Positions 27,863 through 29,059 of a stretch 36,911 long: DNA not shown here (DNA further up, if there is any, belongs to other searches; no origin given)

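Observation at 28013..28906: Kinase-fold ORF lacking both catalytic aspartates (HRD→HRN, DFG→GFR): predicted pseudokinase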

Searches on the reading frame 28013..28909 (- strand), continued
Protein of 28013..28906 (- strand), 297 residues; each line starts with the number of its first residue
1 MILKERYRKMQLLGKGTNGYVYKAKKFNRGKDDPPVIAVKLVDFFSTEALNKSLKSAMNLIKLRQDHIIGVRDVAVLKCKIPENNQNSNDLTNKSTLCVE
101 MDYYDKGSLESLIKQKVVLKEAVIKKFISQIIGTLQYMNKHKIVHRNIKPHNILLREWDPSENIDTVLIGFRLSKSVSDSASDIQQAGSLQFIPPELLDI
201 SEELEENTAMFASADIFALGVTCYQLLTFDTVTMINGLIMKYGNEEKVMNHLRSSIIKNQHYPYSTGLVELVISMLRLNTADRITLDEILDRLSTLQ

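Call 39: search_protein_families(library=pfam, proteins=[P0011, P0012, P0165, P0017, P0021, P0022, P0026, P0018, P0030, P0036], max_evalue=0.001)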
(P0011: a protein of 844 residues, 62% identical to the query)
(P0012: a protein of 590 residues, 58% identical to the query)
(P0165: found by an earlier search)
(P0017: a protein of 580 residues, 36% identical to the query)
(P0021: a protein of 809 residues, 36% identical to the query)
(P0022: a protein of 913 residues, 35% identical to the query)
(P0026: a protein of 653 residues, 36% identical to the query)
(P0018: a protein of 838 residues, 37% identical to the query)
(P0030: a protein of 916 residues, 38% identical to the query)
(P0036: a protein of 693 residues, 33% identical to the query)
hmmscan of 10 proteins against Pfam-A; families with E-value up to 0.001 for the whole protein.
P0011 (844 aa): 7 families
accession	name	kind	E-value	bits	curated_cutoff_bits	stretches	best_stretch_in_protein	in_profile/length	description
PF00069.31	Pkinase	-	1.6e-32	113.4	31.7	1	557-839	1-259/263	Protein kinase domain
PF07714.23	PK_Tyr_Ser-Thr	-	1.2e-26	94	23.1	1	561-839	5-256/258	Protein tyrosine and serine/threonine kinase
PF12796.13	Ank_2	-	9.5e-25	87.4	27.3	2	80-166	3-87/90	Ankyrin repeats (3 copies)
PF13606.12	Ank_3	-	1.8e-19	67.9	22.3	0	225-251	3-29/30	Ankyrin repeat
PF00023.36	Ank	-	1.8e-18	66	21.1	0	225-251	3-29/33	Ankyrin repeat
PF13637.12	Ank_4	-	8.3e-15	55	22.7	1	115-159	5-50/50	Ankyrin repeats (many copies)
PF13857.12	Ank_5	-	1.4e-08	35.4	27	0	221-265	13-56/56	Ankyrin repeats (many copies)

P0012 (590 aa): 8 families
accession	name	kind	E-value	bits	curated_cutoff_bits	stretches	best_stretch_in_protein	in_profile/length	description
PF00069.31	Pkinase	-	6.2e-32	111.5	31.7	1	304-585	3-259/263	Protein kinase domain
PF07714.23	PK_Tyr_Ser-Thr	-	5.3e-23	82.1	23.1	1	308-587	7-258/258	Protein tyrosine and serine/threonine kinase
PF00023.36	Ank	-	5.3e-18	64.6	21.1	0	27-52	5-30/33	Ankyrin repeat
PF12796.13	Ank_2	-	3.3e-15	56.9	27.3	2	77-171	3-88/90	Ankyrin repeats (3 copies)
PF13606.12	Ank_3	-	5.1e-14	51.3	22.3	0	25-50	3-28/30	Ankyrin repeat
PF13637.12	Ank_4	-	2.5e-12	47.1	22.7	1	113-163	1-50/50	Ankyrin repeats (many copies)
PF13857.12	Ank_5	-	5.6e-08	33.4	27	1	128-182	1-55/56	Ankyrin repeats (many copies)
PF17667.7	Pkinase_fungal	-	0.00012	21.3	24.1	1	415-491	289-366/387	Fungal protein kinase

P0165 (981 aa): 9 families
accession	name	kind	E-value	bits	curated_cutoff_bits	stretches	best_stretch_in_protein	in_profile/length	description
PF12796.13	Ank_2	-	4.3e-45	152.6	27.3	4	370-461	3-90/90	Ankyrin repeats (3 copies)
PF00069.31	Pkinase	-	2.4e-40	139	31.7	1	681-977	1-259/263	Protein kinase domain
PF00023.36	Ank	-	7.2e-39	130.1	21.1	2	432-461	3-32/33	Ankyrin repeat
PF13637.12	Ank_4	-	2.4e-33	113.8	22.7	2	16-67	1-50/50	Ankyrin repeats (many copies)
PF13606.12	Ank_3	-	1e-31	105.4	22.3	1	12-39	2-29/30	Ankyrin repeat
PF07714.23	PK_Tyr_Ser-Thr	-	2.4e-22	79.9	23.1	1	685-978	5-257/258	Protein tyrosine and serine/threonine kinase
PF13857.12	Ank_5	-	1.4e-21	76.7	27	1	417-464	1-49/56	Ankyrin repeats (many copies)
PF17667.7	Pkinase_fungal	-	4.7e-08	32.6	24.1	1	803-874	296-368/387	Fungal protein kinase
PF24521.3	Ank_KRIT1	-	0.00019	21.6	80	0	15-89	49-128/149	KRIT1 ankyrin-repeats domain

P0017 (580 aa): 11 families
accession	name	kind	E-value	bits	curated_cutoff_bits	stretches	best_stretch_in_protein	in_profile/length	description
PF00069.31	Pkinase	-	3.3e-41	141.9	31.7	1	300-577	2-261/263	Protein kinase domain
PF07714.23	PK_Tyr_Ser-Thr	-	6.3e-33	114.6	23.1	1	303-569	5-250/258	Protein tyrosine and serine/threonine kinase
PF12796.13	Ank_2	-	2.4e-13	50.9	27.3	1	9-107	1-90/90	Ankyrin repeats (3 copies)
PF13857.12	Ank_5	-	1.2e-12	48.3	27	1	63-117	1-56/56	Ankyrin repeats (many copies)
PF00023.36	Ank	-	1.2e-09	38.3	21.1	1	76-107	1-32/33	Ankyrin repeat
PF13637.12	Ank_4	-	1.9e-08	34.8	22.7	1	48-91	1-44/50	Ankyrin repeats (many copies)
PF13606.12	Ank_3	-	6.1e-08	32.7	22.3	0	76-104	1-29/30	Ankyrin repeat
PF10707.15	YrbL-PhoP_reg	-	8.3e-06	26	31.5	1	381-462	82-165/185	PhoP regulatory network protein YrbL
PF17667.7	Pkinase_fungal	-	2.1e-05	23.8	24.1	1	417-478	302-368/387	Fungal protein kinase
PF03109.22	ABC1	-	0.00039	20.1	22.9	1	397-458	162-219/244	ABC1 atypical kinase-like domain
PF14531.12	Kinase-like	-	0.00043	20.1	25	1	393-517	137-248/289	Kinase-like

P0021 (809 aa): 3 families
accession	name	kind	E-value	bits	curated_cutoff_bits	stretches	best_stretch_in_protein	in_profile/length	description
PF00069.31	Pkinase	-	2.5e-49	168.5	31.7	1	536-800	1-263/263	Protein kinase domain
PF07714.23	PK_Tyr_Ser-Thr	-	6.9e-31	107.9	23.1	1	539-795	4-255/258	Protein tyrosine and serine/threonine kinase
PF17667.7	Pkinase_fungal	-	0.00039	19.7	24.1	1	651-714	305-368/387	Fungal protein kinase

P0022 (913 aa): 5 families
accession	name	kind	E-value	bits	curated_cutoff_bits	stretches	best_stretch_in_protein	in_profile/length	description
PF13475.11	DUF4116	-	1e-144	470.4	24.9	9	223-271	1-49/49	Domain of unknown function (DUF4116)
PF00069.31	Pkinase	-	2e-44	152.4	31.7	1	643-909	2-259/263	Protein kinase domain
PF07714.23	PK_Tyr_Ser-Thr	-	4.6e-26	92.1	23.1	1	648-903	7-250/258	Protein tyrosine and serine/threonine kinase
PF03756.19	AfsA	-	2.3e-09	37.8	24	0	322-364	44-86/133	A-factor biosynthesis hotdog domain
PF17667.7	Pkinase_fungal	-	6.8e-07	28.8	24.1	1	748-818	295-366/387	Fungal protein kinase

P0026 (653 aa): 10 families
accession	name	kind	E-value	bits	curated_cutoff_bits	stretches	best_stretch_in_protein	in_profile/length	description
PF00069.31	Pkinase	-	1.6e-48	165.8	31.7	1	391-650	1-263/263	Protein kinase domain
PF07714.23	PK_Tyr_Ser-Thr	-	1.3e-31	110.3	23.1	1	394-644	4-254/258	Protein tyrosine and serine/threonine kinase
PF25021.1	TEN_NHL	-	8.8e-10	38.5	27.1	1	40-125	261-357/357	Teneurin NHL domain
PF07974.19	EGF_2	-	3.8e-08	34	22.1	1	231-256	6-32/32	EGF-like domain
PF25024.1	EGF_TEN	-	9.1e-08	32.4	65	1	204-259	77-125/234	Teneurin EGF domain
PF12330.14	Haspin_kinase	-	1.8e-06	27.7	25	1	414-551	136-264/364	Haspin like kinase domain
PF01436.27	NHL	-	7e-06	26.3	20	1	97-122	1-26/28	NHL repeat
PF08693.15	SKG6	-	1.5e-05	24.5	30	1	270-328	6-57/668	SKG6 family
PF23106.1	EGF_Teneurin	-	3.2e-05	24.3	24.3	1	233-257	5-28/30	Teneurin-like EGF domain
PF21195.4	EGF_C8A_B_C6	-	0.00025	21.4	27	0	205-218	15-28/29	Complement components C8A/B/C6, EGF-like domain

P0018 (838 aa): 8 families
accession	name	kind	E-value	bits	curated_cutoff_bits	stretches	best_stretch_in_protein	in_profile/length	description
PF12796.13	Ank_2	-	1.5e-38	131.7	27.3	3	344-434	3-90/90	Ankyrin repeats (3 copies)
PF00023.36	Ank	-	5.8e-34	114.7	21.1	2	243-273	1-31/33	Ankyrin repeat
PF00069.31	Pkinase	-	1.6e-28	100.3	31.7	1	644-830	1-166/263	Protein kinase domain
PF13637.12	Ank_4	-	3.2e-26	91.2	22.7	1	249-296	3-49/50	Ankyrin repeats (many copies)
PF13606.12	Ank_3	-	7e-24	81.4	22.3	0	406-431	4-29/30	Ankyrin repeat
PF07714.23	PK_Tyr_Ser-Thr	-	1.2e-18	67.8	23.1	1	649-820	6-163/258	Protein tyrosine and serine/threonine kinase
PF13857.12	Ank_5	-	1.7e-14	54.2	27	1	403-437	15-49/56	Ankyrin repeats (many copies)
PF17667.7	Pkinase_fungal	-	4.3e-07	29.4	24.1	1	761-829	292-361/387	Fungal protein kinase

P0030 (916 aa): 9 families
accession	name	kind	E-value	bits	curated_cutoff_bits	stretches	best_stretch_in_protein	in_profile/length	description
PF12796.13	Ank_2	-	4.6e-52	175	27.3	6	133-219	1-81/90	Ankyrin repeats (3 copies)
PF00069.31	Pkinase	-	3.1e-47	161.6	31.7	1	632-899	1-258/263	Protein kinase domain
PF00023.36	Ank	-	8.2e-38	126.7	21.1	1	164-196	2-33/33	Ankyrin repeat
PF07714.23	PK_Tyr_Ser-Thr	-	2.4e-34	119.2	23.1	1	636-901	5-257/258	Protein tyrosine and serine/threonine kinase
PF13637.12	Ank_4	-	3.2e-27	94.4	22.7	2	133-184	1-50/50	Ankyrin repeats (many copies)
PF13606.12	Ank_3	-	7.4e-22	75.2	22.3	0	165-190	3-27/30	Ankyrin repeat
PF13857.12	Ank_5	-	1.2e-20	73.8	27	1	380-428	3-56/56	Ankyrin repeats (many copies)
PF17667.7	Pkinase_fungal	-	5.4e-05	22.5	24.1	1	754-831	302-382/387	Fungal protein kinase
PF24521.3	Ank_KRIT1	-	0.00014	22.1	80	0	102-194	24-115/149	KRIT1 ankyrin-repeats domain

P0036 (693 aa): 5 families
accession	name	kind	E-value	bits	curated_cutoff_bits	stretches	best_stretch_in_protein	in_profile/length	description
PF13475.11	DUF4116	-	1.4e-56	188.2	24.9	4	36-84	1-49/49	Domain of unknown function (DUF4116)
PF00069.31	Pkinase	-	9.5e-43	146.9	31.7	1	430-690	2-258/263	Protein kinase domain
PF07714.23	PK_Tyr_Ser-Thr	-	7.5e-27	94.7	23.1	1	435-686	7-251/258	Protein tyrosine and serine/threonine kinase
PF17667.7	Pkinase_fungal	-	1.2e-08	34.6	24.1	1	534-613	294-370/387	Fungal protein kinase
PF03109.22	ABC1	-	2.5e-05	24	22.9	1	497-584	139-218/244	ABC1 atypical kinase-like domain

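Call 43: predict_structure(alignment_id=A2)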
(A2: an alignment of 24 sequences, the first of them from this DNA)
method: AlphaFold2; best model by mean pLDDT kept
length: 298 residues; sequences in the alignment: 24
mean_pLDDT: 85.6   pTM: 0.86
mean pLDDT of the five models: 85.6, 85.6, 85.1, 84.6, 84.1
residues with pLDDT >= 90: 170; 70-90: 85; 50-70: 26; < 50: 17
segments of 3 or more residues with pLDDT < 50: 89-93, 174-185
pLDDT, mean of each block of 10 residues (from residue 1): 77 84 90 89 83 84 91 84 53 67 95 95 96 95 89 95 91 55 50 87 67 93 97 92 94 96 93 97 96 92
secondary structure, 60 per line:
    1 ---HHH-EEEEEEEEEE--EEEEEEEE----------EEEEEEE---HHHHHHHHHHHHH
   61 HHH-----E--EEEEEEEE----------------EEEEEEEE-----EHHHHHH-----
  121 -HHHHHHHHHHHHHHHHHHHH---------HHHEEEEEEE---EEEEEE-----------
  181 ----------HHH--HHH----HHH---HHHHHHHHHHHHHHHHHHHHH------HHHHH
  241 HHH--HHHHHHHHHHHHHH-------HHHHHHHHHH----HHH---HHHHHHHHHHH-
elements in order: E8-17 E20-27 E38-44 H48-63 E72-79 E96-103 H110-115 H122-141 E154-160 E164-169 H209-229 H236-243 H246-259 H267-276 H287-297

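Call 46: fold_search(model_id=the predicted structure, library=pdb)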
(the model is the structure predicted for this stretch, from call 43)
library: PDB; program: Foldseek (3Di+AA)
matches with E <= 10: 2000; with E <= 0.001: 1998
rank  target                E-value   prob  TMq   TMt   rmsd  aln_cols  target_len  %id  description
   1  4wno                  3.9e-14  1.00  0.63  0.69   5.6       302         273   21  Structure of ULK1 bound to an inhibitor (released 2015-01-14)
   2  8p5j_A                1.3e-13  1.00  0.62  0.68   5.8       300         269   22  Kinase domain of mutant human ULK1 in complex with compound WZ4003 (released 2024-06-05)
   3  2phk_A                1.4e-13  1.00  0.65  0.69   6.4       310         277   24  THE CRYSTAL STRUCTURE OF A PHOSPHORYLASE KINASE PEPTIDE SUBSTRATE COMPLEX: KINASE SUBSTRATE RECOGNITION (released 1999-01-13)
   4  8p5i_B                1.6e-13  1.00  0.62  0.67   5.9       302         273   22  Kinase domain of mutant human ULK1 in complex with compound XMD-17-51 (released 2024-06-05)
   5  1ql6                  1.8e-13  1.00  0.66  0.70   6.2       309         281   23  THE CATALYTIC MECHANISM OF PHOSPHORYLASE KINASE PROBED BY MUTATIONAL STUDIES (released 1999-12-14)
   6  5ci7                  2.1e-13  1.00  0.62  0.66   5.7       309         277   21  Structure of ULK1 bound to a selective inhibitor (released 2015-08-26)
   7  8p5g_B                2.4e-13  1.00  0.62  0.68   5.7       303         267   21  Kinase domain of wild type human ULK1 in complex with compound CCT241533 (released 2024-06-05)
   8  2wel_A                3.0e-13  1.00  0.62  0.61   6.2       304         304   21  Crystal structure of SU6656-bound calcium/calmodulin-dependent protein kinase II delta in complex with calmodulin (released 2009-04-14)
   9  6qas_A                3.2e-13  1.00  0.63  0.68   5.6       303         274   22  Crystal structure of ULK1 in complexed with PF-03814735 (released 2019-02-27)
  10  3bhy                  3.3e-13  1.00  0.66  0.73   5.8       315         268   19  Crystal structure of human death associated protein kinase 3 (DAPK3) in complex with a beta-carboline ligand (released 2007-12-25)
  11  8buf_H                3.7e-13  1.00  0.68  0.64   5.9       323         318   21  Structure of DDB1 bound to Z12-engaged CDK12-cyclin K (released 2023-09-13)
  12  8vf6_A                4.4e-13  1.00  0.64  0.70   6.1       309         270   20  Crystal structure of Serine/threonine-protein kinase 33 (STK33) Kinase Domain in complex with inhibitor CDD-2211 (released 2024-06-05)
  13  6cyt_A                4.4e-13  1.00  0.67  0.63   5.9       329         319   18  HIV-1 TAR loop in complex with Tat:AFF4:P-TEFb (released 2018-12-12)
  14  8p5j_B                5.3e-13  1.00  0.60  0.66   6.8       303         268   22  Kinase domain of mutant human ULK1 in complex with compound WZ4003 (released 2024-06-05)
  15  8p5h_A                5.3e-13  1.00  0.59  0.65   7.0       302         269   22  Kinase domain of mutant human ULK1 in complex with compound CCT241533 (released 2024-06-05)
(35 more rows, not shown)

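Call 58: list_cluster_members(proteins=[P0022, P0023, P0026, P0028, P0029, P0030, P0032, P0038, P0041, P0055])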
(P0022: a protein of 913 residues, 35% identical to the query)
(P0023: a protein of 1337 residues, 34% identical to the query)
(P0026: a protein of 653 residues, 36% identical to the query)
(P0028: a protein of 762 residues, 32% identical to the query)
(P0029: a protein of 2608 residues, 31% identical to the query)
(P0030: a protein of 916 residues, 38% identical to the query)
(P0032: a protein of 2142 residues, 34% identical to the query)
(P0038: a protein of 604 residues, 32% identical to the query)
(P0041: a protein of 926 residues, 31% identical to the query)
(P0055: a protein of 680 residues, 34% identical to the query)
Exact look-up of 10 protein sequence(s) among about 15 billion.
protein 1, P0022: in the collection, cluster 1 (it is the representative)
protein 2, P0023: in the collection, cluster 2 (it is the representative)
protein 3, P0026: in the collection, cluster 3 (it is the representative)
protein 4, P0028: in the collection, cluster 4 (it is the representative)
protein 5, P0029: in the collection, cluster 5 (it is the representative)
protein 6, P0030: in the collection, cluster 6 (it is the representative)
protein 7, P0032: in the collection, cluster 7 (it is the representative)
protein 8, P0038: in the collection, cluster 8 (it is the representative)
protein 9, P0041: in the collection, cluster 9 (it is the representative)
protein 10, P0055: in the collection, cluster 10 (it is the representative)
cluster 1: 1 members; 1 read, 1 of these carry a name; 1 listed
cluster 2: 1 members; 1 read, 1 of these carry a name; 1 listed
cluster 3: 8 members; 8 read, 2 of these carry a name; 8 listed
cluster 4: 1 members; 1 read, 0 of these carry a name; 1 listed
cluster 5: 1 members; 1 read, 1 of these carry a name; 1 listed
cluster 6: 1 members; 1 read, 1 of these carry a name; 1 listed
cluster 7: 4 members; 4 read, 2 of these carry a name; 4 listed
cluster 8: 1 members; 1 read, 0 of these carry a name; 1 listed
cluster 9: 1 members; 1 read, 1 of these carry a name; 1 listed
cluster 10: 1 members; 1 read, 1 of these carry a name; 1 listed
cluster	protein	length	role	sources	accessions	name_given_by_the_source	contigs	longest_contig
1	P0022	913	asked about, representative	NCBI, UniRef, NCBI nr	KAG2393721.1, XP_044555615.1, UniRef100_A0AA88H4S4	hypothetical protein C9374_007252 [Naegleria lovaniensis] | mitogen-activated protein kinase kinase n=1 Tax=Naegleria lovaniensis TaxID=51637 ... | uncharacterized protein C9374_007252 [Naegleria lovaniensis]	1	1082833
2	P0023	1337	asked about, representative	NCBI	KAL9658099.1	hypothetical protein ABK040_013012 [Willaertia magna]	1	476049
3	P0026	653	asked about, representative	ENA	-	-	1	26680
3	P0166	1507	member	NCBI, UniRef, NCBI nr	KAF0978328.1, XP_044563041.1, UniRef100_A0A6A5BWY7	hypothetical protein FDP41_002843 [Naegleria fowleri] | Protein kinase domain-containing protein n=1 Tax=Naegleria fowleri TaxID=5763 ... | uncharacterized protein FDP41_002843 [Naegleria fowleri]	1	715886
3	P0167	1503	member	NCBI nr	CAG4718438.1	unnamed protein product [Naegleria fowleri]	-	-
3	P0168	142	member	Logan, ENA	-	-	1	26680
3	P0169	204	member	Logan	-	-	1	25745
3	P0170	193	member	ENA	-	-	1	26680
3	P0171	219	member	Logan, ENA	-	-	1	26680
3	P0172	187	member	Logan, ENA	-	-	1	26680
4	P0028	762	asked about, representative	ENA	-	-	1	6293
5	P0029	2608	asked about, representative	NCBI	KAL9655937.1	hypothetical protein ABK040_007558 [Willaertia magna]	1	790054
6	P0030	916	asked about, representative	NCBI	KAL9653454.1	hypothetical protein ABK040_002089 [Willaertia magna]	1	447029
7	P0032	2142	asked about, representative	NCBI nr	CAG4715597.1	unnamed protein product [Naegleria fowleri]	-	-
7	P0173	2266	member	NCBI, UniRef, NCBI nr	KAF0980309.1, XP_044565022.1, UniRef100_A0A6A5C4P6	hypothetical protein FDP41_013523 [Naegleria fowleri] | non-specific serine/threonine protein kinase n=1 Tax=Naegleria fowleri TaxID=5763 ... | uncharacterized protein FDP41_013523 [Naegleria fowleri]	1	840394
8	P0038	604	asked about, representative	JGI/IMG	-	-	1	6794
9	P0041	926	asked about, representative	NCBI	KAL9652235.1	hypothetical protein ABK040_011895 [Willaertia magna]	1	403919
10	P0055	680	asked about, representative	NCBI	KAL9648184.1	hypothetical protein ABK040_009188 [Willaertia magna]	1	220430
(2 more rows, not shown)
